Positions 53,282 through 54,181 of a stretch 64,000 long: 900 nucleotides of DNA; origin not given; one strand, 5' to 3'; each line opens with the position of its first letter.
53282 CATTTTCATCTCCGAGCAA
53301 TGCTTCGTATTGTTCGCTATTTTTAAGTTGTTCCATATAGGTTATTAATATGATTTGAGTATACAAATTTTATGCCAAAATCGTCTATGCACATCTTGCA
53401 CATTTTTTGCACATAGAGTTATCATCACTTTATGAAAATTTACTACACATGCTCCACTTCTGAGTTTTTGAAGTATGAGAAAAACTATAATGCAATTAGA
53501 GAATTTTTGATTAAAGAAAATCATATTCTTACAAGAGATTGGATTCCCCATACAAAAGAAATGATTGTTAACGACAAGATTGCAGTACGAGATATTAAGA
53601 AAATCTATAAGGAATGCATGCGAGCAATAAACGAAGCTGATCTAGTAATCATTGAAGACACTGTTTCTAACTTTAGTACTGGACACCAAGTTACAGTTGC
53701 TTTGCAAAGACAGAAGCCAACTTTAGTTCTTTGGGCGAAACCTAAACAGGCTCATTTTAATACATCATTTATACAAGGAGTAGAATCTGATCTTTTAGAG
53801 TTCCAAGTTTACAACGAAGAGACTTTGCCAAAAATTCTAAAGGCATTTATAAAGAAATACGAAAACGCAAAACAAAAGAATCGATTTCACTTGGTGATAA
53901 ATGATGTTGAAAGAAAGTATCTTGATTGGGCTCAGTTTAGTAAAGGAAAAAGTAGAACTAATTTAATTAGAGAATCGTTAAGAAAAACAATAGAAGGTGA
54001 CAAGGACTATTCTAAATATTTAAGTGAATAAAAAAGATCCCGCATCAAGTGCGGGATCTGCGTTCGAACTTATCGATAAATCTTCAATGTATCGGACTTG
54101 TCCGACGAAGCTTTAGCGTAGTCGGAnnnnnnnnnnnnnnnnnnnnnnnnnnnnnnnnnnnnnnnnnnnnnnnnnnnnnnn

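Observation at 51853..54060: NDT/SLOG-like domain fused to a ribbon-helix-helix regulator, divergent from two NUDIX hydrolases, with TGCACAT operator-like repeats between them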

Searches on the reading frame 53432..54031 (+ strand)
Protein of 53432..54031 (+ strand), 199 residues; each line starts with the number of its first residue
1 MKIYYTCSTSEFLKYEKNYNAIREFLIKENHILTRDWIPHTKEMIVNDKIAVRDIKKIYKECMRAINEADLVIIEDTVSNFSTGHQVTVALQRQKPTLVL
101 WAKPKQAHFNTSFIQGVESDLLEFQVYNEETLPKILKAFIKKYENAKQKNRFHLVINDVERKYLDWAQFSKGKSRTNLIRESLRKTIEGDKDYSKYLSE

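Call 3: search_protein_families(library=pfam, proteins=[window:53432-54031:+], max_evalue=1)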
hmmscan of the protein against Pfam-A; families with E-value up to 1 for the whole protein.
window:53432-54031:+ (199 aa): 4 families
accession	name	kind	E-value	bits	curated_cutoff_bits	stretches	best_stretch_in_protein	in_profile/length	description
PF05014.21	Nuc_deoxyrib_tr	-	0.013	16.1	28.8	1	5-104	2-100/117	Nucleoside 2-deoxyribosyltransferase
PF03274.19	Foamy_BEL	-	0.045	13.5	24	1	19-66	34-84/301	Foamy virus BEL 1/2 protein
PF08303.17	tRNA_lig_kinase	-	0.086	13.4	22.7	0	43-95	27-81/168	tRNA ligase kinase domain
PF12776.13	Myb_DNA-bind_3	-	0.38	12.2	23.6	1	101-170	2-72/96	Myb/SANT-like DNA-binding domain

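Call 4: search_protein_families(library=ncbifam, proteins=[window:53432-54031:+], max_evalue=1)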
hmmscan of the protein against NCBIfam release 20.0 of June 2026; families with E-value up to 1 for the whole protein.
window:53432-54031:+ (199 aa): 1 family
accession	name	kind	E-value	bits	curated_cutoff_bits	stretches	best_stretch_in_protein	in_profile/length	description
NF000426.2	blaSIM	exception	0.043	13.4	560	1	98-174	162-236/246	SIM family subclass B1 metallo-beta-lactamase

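Call 5: find_homologous_proteins(query=window:53432-54031:+, max_evalue=0.001)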
Query window:53432-54031:+ (199 aa): 348 proteins with E <= 0.001 among 429 candidates; the best 120 are listed.
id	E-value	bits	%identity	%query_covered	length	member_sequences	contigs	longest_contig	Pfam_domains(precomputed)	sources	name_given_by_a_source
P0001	5.8e-127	439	100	100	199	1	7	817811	-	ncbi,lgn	-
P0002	1.9e-104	365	80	100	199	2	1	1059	-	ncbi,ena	-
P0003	1.0e-91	324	72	100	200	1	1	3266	-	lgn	-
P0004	1.9e-87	310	70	99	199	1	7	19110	-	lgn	-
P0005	2.4e-82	293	63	99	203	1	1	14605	-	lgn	-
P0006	3.0e-82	293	67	99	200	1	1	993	-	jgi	jgi:hypothetical protein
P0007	3.5e-82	293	64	99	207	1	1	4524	-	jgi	jgi:hypothetical protein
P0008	1.7e-81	290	66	99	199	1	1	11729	-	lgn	-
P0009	2.2e-81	290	64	100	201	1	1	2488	-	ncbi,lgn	-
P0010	5.8e-81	289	65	99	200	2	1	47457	-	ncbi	ncbi:MAG: hypothetical protein ABI721_05865 [Candidatus Dojkabacteria bacterium]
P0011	7.3e-81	288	65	99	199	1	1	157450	-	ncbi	-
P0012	1.2e-80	288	63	99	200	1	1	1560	-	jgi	jgi:hypothetical protein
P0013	2.1e-80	287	65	100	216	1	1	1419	-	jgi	-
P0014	3.2e-80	286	64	100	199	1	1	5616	-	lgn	-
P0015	6.0e-80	285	63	99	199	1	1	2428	-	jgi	jgi:hypothetical protein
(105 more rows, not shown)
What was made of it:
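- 53432..54031 (+): Gene for the 199-aa regulator, a DNPH1-like pseudo-enzyme domain fused to an RHH domain. 348 full-length homologues at 55-80% identity (call 5).
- The protein is 55-80% identical across many Patescibacteria lineages, which is unlike fast-evolving defence genes (call 5).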

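Call 6: search_solved_structures(query=window:53432-54031:+, max_evalue=10, show_alignments=3)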
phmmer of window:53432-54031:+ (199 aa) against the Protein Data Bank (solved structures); distinct sequences matched with E-value up to 10: 16.
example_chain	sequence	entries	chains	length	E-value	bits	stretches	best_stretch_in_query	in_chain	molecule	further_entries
2klh_A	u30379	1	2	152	0.029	17.3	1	56-128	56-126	c-Myc-responsive protein Rcl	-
2khz_A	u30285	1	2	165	0.056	16.4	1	56-143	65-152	c-Myc-responsive protein Rcl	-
4fyh_A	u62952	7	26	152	0.072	16.1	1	56-128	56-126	Deoxyribonucleoside 5'-monophosphate N-glycosidase | 2'-deoxynucleoside 5'-phosphate N-hydrolase 1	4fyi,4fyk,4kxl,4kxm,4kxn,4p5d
8qhq_A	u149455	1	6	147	0.12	15.4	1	55-131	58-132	2'-deoxynucleoside 5'-phosphate N-hydrolase 1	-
8rpt_B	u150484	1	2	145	0.12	15.3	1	54-131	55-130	2'-deoxynucleoside 5'-phosphate N-hydrolase 1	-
6lsy_A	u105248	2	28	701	0.2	14.6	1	8-166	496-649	ATP-dependent Clp protease, ATP-binding subunit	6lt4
4p5e_A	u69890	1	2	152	0.21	14.5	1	55-143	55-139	2'-deoxynucleoside 5'-phosphate N-hydrolase 1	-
9i3q_A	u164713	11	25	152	0.27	14.2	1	55-131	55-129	5-hydroxymethyl-dUMP N-hydrolase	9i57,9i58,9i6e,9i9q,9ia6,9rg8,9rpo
9da1_A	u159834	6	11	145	0.3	14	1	55-131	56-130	5-hydroxymethyl-dUMP N-hydrolase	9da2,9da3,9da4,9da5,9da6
8os9_A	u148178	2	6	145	0.3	14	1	55-131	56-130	2'-deoxynucleoside 5'-phosphate N-hydrolase 1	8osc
8rps_C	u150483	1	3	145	0.3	14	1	55-131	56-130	2'-deoxynucleoside 5'-phosphate N-hydrolase 1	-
8qhr_A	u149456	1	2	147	0.31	14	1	54-131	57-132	2'-deoxynucleoside 5'-phosphate N-hydrolase 1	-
8rqd_C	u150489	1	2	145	0.31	14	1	55-131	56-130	2'-deoxynucleoside 5'-phosphate N-hydrolase 1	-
2w6r_A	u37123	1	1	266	1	12.3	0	96-178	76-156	IMIDAZOLE GLYCEROL PHOSPHATE SYNTHASE SUBUNIT HISF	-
7ak7_C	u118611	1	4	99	1.4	11.9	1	147-188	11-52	CopG family transcriptional regulator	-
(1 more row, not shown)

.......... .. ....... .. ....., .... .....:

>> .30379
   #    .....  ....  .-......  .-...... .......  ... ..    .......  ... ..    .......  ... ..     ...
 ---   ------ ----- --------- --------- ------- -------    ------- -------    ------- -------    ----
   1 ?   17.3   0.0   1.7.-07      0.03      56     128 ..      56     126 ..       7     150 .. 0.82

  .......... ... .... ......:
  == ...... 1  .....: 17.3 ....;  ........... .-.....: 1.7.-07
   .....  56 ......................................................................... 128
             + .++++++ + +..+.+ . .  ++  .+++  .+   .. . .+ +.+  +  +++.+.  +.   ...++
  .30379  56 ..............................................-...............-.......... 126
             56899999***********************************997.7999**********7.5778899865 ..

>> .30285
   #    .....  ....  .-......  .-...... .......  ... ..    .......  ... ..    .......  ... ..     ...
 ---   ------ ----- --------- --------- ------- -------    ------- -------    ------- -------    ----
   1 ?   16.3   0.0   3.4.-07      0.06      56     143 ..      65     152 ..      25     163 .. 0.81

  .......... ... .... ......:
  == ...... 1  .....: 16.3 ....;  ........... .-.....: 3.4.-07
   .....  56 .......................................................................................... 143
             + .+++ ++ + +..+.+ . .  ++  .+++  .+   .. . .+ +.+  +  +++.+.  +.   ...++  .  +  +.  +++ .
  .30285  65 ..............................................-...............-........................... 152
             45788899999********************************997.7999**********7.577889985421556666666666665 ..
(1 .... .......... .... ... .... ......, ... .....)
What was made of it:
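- Weak sequence matches to PF05014 and DNPH1 agree (calls 3, 6). D69 of Rcl aligns with Cys62 here (call 6).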

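Call 10: find_related_loci(query=A1, collection=genome_contigs, flank=6000)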
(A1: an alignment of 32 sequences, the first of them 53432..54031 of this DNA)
Query A1 (199 aa) in genome_contigs; peptide patterns used: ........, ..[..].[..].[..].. (x = any residue, [..] = any of these).
79 stretches matched a pattern; 48 encode a relative of the query (tblastn E <= 1e-3); 48 distinct loci.
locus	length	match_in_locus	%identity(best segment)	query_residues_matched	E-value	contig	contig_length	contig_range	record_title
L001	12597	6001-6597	80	1-199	4e-111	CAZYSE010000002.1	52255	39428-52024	MAG TPA_asm: uncultured Candidatus Saccharibacteria bacterium isolate SRP286056_co1_293 genome assembly, contig: NODE_62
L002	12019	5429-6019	65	1-197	4e-87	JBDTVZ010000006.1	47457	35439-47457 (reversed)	MAG: Candidatus Dojkabacteria bacterium isolate cluster3_bin.8 NODE_1850_length_47457_cov_12.359626, whole genome shotgu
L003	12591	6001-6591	65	1-197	1e-84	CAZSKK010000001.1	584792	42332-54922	MAG TPA_asm: uncultured Candidatus Saccharibacteria bacterium isolate binchicken_co130_48 genome assembly, contig: NODE_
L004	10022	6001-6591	64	1-197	2e-83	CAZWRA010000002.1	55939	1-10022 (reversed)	MAG TPA_asm: uncultured Candidatus Saccharibacteria bacterium isolate binchicken_co58_69 genome assembly, contig: NODE_4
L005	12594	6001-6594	62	1-198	2e-83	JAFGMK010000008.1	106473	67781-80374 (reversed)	MAG: Candidatus Paceibacterota bacterium isolate Zod_Metabat.464 k87_2678130, whole genome shotgun sequence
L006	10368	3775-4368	59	1-198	5e-83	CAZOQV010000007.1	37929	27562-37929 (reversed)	MAG TPA_asm: uncultured Gammaproteobacteria bacterium isolate SRP192927_co2_309 genome assembly, contig: NODE_1280_lengt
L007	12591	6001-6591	61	1-197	4e-82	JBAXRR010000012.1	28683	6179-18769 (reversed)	MAG: bacterium isolate ELA588 MAG588_12, whole genome shotgun sequence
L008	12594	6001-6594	57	1-198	4e-81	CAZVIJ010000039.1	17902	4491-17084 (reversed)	MAG TPA_asm: uncultured Candidatus Saccharibacteria bacterium isolate SRP257259_co1_129 genome assembly, contig: NODE_38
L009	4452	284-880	59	1-199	1e-80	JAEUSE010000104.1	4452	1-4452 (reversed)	MAG: Candidatus Doudnabacteria bacterium isolate new MAG-295 NODE_104_length_4452_cov_2.941943, whole genome shotgun seq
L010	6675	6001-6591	58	1-197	5e-80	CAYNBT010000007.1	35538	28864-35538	MAG TPA_asm: uncultured Candidatus Saccharibacteria bacterium isolate SRP342105_co1_255 genome assembly, contig: NODE_15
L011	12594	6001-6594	59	1-198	7e-79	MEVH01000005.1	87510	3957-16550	MAG: candidate division WWE3 bacterium RIFCSPLOWO2_01_FULL_39_13 rifcsplowo2_01_scaffold_1502, whole genome shotgun sequ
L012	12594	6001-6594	59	1-197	3e-79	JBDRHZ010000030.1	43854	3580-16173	MAG: Patescibacteria group bacterium isolate MEGAHIT-group-1.556 k141_9186897, whole genome shotgun sequence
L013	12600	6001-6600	57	1-199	2e-77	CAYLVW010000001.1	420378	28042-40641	MAG TPA_asm: uncultured Candidatus Saccharibacteria bacterium isolate SRP286056_co1_134 genome assembly, contig: NODE_4_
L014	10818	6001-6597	59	1-197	6e-77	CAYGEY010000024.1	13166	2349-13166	MAG TPA_asm: uncultured Candidatus Peribacteria bacterium isolate ERP113451_co1_459 genome assembly, contig: NODE_5617_l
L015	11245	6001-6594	56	1-198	5e-77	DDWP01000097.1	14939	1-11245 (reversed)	MAG TPA_asm: Candidatus Shapirobacteria bacterium UBA2283 UBA2283_contig_13426, whole genome shotgun sequence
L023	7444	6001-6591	55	1-197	6e-73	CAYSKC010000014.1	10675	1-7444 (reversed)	MAG TPA_asm: uncultured Candidatus Saccharibacteria bacterium isolate SRP192927_co7_708 genome assembly, contig: NODE_12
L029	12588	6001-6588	55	1-197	4e-72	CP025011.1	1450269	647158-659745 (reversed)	Candidatus Saccharibacteria bacterium YM_S32_TM7_50_20 chromosome, complete genome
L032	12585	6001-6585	55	1-196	1e-70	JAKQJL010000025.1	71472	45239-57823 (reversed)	MAG: bacterium isolate USDV_maxbin.049 k141_1879232, whole genome shotgun sequence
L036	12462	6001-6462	30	1-158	7e-12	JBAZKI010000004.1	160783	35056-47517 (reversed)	MAG: Patescibacteria group bacterium isolate SO_2017_LW4_14 scaffold_313_c1_LW137-91_2017, whole genome shotgun sequence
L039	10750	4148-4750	27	1-180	1e-10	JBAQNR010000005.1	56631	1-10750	MAG: Microgenomates group bacterium isolate MFD12002_ilm_asm_bin47 k127_47792, whole genome shotgun sequence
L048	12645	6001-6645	24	1-198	7e-7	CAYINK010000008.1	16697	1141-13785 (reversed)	MAG TPA_asm: uncultured Gammaproteobacteria bacterium isolate ERP119705_co25_345 genome assembly, contig: NODE_2339_leng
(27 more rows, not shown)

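Call 15: predict_structure(alignment_id=A1)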
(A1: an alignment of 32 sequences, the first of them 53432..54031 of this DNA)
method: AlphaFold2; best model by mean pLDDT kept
length: 199 residues; sequences in the alignment: 32
mean_pLDDT: 85.8   pTM: 0.80
mean pLDDT of the five models: 85.8, 83.6, 82.5, 82.3, 74.1
residues with pLDDT >= 90: 97; 70-90: 77; 50-70: 25; < 50: 0
segments of 3 or more residues with pLDDT < 50: none
pLDDT, mean of each block of 10 residues (from residue 1): 90 91 96 92 77 73 94 85 82 93 68 66 91 95 79 85 93 87 89 90
secondary structure, 60 per line:
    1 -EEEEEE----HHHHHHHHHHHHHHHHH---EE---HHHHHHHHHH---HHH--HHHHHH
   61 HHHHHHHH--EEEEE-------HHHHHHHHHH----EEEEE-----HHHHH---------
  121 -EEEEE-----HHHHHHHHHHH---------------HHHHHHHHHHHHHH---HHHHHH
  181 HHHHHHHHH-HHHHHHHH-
elements in order: E2-7 H12-28 H37-46 H55-68 E71-75 H83-92 E97-101 H107-111 E122-126 H132-142 H158-171 H175-189 H191-198
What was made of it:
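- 53432..54031 (+): AF2 model with pLDDT 85.8 and pTM 0.80 (call 15).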

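Call 17: search_protein_representatives(alignment_id=A1)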
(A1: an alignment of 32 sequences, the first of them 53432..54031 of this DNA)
Query: 32 sequences, 201 profile positions. Proteins with E-value up to 0.001 (for the whole library): 1088; up to 1e-10: 456; up to 1e-30: 47. The best 150 are listed.
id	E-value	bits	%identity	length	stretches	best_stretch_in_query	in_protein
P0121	9.5e-70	250.7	-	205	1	1-199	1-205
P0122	3.0e-64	232.7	-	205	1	1-199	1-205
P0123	7.1e-60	218.5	-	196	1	1-196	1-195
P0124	2.2e-53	197.3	-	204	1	1-197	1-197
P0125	7.1e-53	195.6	-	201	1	1-199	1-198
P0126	1.4e-52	194.6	-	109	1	1-109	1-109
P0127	3.7e-52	193.3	-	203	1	1-200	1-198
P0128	7.7e-51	189.0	-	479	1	46-200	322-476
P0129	8.5e-49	182.3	-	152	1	88-200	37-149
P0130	1.4e-48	181.6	-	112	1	89-199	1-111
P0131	5.3e-48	179.7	-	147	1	63-200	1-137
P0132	1.4e-46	175.0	-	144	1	63-199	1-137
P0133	9.4e-46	172.4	-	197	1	1-197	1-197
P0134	3.0e-45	170.7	-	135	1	10-139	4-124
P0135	3.7e-45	170.4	-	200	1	1-200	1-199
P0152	5.6e-36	140.4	-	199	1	1-199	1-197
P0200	6.8e-24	101.0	-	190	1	1-186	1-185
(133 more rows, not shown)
